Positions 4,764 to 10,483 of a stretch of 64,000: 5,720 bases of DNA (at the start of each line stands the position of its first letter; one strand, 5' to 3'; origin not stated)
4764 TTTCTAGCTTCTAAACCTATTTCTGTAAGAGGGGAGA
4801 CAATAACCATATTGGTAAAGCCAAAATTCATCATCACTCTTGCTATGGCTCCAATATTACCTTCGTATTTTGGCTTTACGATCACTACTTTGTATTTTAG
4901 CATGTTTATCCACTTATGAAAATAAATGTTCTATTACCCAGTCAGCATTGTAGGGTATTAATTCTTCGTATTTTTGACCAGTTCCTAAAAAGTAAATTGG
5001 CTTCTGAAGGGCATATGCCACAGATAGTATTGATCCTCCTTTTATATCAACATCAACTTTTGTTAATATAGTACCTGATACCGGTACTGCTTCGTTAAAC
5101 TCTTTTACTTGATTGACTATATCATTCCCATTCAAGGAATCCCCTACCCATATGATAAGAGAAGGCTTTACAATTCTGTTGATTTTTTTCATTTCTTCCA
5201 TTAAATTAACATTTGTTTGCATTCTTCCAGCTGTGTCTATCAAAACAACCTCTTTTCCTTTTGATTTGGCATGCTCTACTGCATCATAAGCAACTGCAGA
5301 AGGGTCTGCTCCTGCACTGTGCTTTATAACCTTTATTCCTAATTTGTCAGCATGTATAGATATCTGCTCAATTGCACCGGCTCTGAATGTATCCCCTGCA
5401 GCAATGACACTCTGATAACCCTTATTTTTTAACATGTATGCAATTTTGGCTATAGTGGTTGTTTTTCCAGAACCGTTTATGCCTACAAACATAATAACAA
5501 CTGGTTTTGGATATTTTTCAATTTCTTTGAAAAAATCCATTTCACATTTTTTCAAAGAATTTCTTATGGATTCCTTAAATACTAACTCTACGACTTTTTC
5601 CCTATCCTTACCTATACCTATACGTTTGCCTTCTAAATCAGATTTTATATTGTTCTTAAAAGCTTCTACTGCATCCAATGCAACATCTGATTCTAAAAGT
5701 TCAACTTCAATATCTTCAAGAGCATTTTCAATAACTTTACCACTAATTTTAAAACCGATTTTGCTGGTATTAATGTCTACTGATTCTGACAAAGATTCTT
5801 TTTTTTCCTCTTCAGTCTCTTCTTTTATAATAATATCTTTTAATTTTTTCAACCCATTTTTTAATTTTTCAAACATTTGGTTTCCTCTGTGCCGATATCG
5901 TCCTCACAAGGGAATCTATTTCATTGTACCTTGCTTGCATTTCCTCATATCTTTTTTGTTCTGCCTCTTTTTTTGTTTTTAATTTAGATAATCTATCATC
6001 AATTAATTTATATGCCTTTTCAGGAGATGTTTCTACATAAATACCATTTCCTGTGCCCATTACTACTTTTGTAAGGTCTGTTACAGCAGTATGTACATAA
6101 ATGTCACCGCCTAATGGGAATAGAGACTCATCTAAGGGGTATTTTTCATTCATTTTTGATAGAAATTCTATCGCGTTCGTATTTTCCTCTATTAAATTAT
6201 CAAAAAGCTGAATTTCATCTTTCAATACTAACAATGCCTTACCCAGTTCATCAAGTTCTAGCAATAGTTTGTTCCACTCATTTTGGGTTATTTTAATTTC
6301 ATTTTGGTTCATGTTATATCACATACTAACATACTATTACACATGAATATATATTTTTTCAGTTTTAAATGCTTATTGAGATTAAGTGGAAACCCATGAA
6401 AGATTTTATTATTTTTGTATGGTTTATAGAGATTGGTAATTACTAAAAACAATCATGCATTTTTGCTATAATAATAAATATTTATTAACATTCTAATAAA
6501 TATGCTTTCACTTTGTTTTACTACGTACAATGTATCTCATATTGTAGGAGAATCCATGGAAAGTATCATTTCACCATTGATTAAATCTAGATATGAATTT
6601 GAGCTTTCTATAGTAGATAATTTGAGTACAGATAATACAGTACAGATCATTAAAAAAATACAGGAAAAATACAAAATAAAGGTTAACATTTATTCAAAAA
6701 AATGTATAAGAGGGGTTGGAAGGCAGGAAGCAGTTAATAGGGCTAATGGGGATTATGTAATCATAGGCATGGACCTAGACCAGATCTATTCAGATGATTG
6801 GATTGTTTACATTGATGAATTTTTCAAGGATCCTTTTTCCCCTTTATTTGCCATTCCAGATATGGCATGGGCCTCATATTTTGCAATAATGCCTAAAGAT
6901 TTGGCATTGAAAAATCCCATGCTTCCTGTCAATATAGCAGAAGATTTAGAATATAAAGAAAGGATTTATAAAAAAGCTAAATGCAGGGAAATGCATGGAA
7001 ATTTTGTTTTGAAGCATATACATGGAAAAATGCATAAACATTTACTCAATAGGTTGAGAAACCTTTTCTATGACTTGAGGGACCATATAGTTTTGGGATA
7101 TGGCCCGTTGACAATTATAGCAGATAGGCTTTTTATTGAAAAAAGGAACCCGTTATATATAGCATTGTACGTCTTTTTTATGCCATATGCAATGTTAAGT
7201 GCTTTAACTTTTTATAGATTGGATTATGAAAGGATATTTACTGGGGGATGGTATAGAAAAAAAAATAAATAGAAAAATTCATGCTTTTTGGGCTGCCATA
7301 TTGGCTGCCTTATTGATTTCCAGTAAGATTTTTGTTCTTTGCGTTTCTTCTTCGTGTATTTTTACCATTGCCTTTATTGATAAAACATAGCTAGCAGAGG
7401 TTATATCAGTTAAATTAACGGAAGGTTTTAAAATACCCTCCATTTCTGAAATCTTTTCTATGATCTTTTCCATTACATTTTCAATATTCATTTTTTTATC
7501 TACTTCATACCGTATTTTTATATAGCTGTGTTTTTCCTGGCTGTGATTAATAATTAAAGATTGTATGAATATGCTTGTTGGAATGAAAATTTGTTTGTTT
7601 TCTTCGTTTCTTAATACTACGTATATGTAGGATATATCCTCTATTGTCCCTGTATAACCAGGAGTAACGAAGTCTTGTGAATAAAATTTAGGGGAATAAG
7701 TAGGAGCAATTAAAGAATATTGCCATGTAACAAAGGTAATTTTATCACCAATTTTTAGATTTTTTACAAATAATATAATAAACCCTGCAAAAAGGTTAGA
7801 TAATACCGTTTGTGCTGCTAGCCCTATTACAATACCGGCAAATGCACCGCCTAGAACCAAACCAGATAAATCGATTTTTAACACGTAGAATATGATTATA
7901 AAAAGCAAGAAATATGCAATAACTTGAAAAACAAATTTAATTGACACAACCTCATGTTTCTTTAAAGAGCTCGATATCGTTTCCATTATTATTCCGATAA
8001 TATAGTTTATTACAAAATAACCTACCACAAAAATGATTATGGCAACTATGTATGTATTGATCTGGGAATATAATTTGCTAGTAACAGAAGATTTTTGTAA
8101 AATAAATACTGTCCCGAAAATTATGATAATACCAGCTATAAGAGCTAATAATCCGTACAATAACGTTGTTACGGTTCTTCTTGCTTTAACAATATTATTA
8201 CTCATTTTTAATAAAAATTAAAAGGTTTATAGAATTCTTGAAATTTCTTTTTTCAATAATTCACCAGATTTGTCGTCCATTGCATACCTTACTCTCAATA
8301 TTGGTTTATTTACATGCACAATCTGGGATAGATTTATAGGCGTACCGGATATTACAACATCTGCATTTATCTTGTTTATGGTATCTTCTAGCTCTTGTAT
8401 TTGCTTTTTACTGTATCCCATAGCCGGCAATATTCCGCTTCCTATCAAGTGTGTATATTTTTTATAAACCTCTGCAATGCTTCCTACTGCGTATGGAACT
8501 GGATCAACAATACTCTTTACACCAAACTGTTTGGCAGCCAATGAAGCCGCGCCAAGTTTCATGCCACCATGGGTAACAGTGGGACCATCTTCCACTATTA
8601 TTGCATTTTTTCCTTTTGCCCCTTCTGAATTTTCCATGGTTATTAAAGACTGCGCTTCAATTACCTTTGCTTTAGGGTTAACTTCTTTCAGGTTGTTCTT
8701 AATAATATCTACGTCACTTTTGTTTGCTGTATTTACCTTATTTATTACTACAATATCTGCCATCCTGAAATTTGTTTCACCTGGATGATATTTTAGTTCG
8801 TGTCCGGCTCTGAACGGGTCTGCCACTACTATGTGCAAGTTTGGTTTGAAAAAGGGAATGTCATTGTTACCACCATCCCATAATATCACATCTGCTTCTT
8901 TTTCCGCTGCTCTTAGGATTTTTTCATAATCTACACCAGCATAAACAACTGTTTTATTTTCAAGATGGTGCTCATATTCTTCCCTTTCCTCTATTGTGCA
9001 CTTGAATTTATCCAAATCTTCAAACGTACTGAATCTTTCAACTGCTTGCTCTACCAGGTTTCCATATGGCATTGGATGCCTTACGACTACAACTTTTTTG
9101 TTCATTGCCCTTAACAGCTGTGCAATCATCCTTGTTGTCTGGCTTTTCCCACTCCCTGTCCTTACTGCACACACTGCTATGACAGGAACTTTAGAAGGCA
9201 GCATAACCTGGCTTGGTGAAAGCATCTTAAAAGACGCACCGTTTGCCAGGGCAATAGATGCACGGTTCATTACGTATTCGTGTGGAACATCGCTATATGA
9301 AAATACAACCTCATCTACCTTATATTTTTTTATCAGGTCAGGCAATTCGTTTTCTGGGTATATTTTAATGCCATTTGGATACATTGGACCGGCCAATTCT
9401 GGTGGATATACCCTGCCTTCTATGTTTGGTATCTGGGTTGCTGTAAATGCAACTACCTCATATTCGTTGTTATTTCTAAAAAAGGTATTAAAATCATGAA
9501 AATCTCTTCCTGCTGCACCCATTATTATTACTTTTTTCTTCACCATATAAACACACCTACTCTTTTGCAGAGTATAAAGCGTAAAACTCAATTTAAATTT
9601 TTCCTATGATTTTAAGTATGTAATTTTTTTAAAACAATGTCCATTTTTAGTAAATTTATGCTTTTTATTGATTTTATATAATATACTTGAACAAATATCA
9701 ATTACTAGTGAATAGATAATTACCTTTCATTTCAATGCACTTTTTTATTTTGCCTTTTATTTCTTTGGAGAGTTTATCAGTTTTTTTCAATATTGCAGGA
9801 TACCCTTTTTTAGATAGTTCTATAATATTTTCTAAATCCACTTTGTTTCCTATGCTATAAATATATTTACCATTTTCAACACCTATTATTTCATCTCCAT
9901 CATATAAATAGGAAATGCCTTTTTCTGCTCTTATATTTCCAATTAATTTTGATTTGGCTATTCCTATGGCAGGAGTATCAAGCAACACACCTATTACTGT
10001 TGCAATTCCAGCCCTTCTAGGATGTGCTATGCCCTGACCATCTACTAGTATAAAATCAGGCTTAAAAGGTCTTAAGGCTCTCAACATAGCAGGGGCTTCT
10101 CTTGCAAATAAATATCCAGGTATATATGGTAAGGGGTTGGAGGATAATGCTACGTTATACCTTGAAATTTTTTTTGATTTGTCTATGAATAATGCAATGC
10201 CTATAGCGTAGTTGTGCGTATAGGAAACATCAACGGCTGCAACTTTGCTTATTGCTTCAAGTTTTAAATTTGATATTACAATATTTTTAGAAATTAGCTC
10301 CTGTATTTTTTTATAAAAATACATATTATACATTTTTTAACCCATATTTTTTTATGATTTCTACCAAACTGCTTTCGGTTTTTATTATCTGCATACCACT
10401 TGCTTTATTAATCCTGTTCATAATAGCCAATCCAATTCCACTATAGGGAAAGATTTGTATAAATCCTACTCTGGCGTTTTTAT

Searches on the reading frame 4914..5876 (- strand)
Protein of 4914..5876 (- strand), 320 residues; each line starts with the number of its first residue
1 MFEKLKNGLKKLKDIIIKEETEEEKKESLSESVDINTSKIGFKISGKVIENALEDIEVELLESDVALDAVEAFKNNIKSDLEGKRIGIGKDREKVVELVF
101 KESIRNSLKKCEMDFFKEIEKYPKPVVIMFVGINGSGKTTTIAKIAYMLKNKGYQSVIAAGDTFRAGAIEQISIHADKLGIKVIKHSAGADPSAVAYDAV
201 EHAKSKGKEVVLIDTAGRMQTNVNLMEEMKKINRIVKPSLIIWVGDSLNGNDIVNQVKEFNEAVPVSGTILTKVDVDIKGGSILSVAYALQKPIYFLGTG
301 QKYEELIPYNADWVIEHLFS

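Call 72: search_protein_families(library=pfam, proteins=[window:4914-5876:-], max_evalue=0.0001)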
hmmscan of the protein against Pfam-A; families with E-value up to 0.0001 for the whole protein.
window:4914-5876:- (320 aa): 6 families
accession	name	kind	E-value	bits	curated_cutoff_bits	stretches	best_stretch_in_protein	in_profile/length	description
PF00448.28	SRP54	-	1.3e-73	247.3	22.7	1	125-319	1-195/196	SRP54-type protein, GTPase domain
PF13207.12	AAA_17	-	1.4e-07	32.3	27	1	131-244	1-108/136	AAA domain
PF02881.24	SRP54_N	-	1.9e-07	31.6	22.4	1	43-102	17-74/75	SRP54-type protein, helical bundle domain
PF13604.12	AAA_30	-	9.1e-06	26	27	1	127-222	20-103/191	AAA domain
PF01656.29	CbiA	-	2.7e-05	24.6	25.4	0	135-157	9-31/125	CobQ/CobB/MinD/ParA nucleotide binding domain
PF13245.12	AAA_19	-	5.6e-05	23.8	25.1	1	126-247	12-126/134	AAA domain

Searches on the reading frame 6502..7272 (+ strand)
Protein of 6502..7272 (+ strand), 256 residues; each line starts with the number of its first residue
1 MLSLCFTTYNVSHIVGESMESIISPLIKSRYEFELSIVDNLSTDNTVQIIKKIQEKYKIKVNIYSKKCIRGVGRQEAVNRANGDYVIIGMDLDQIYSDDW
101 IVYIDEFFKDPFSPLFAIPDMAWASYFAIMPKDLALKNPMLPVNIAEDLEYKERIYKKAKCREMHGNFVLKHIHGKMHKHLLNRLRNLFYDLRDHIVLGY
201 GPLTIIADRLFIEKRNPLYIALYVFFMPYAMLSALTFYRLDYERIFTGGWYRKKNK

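Call 72: search_protein_families(library=pfam, proteins=[window:6502-7272:+], max_evalue=0.0001)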
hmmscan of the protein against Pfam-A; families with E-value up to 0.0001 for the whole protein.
window:6502-7272:+ (256 aa): 1 family
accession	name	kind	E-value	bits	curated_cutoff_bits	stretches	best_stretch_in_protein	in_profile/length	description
PF00535.33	Glycos_transf_2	-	1.2e-13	51.8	23.3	1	3-104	1-99/168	Glycosyl transferase family 2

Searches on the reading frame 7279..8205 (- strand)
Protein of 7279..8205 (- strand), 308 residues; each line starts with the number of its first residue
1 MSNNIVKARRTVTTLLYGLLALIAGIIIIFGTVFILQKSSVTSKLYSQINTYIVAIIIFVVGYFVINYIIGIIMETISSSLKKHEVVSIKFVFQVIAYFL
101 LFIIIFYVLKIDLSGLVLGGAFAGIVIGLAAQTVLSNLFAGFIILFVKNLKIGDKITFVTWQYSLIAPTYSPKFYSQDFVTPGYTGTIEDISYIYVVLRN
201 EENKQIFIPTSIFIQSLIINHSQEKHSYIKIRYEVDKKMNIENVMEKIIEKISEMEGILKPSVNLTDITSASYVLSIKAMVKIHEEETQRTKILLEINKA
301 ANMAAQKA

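Call 72: search_protein_families(library=pfam, proteins=[window:7279-8205:-], max_evalue=0.0001)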
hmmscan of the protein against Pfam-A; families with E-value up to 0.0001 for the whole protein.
window:7279-8205:- (308 aa): 1 family
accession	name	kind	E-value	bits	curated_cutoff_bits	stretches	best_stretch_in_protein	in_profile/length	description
PF00924.24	MS_channel_2nd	-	3.8e-13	49.8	20.2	1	133-222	1-67/68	Mechanosensitive ion channel, beta-domain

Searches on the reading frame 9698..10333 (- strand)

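Call 72: search_protein_families(library=pfam, proteins=[window:9698-10333:-], max_evalue=0.0001)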
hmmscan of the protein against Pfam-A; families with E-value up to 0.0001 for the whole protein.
window:9698-10333:- (211 aa): 1 family
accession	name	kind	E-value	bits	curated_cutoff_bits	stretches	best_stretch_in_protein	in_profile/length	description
PF04493.20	Endonuclease_5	-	1.4e-33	116.6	23.4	1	15-176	4-182/198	Endonuclease V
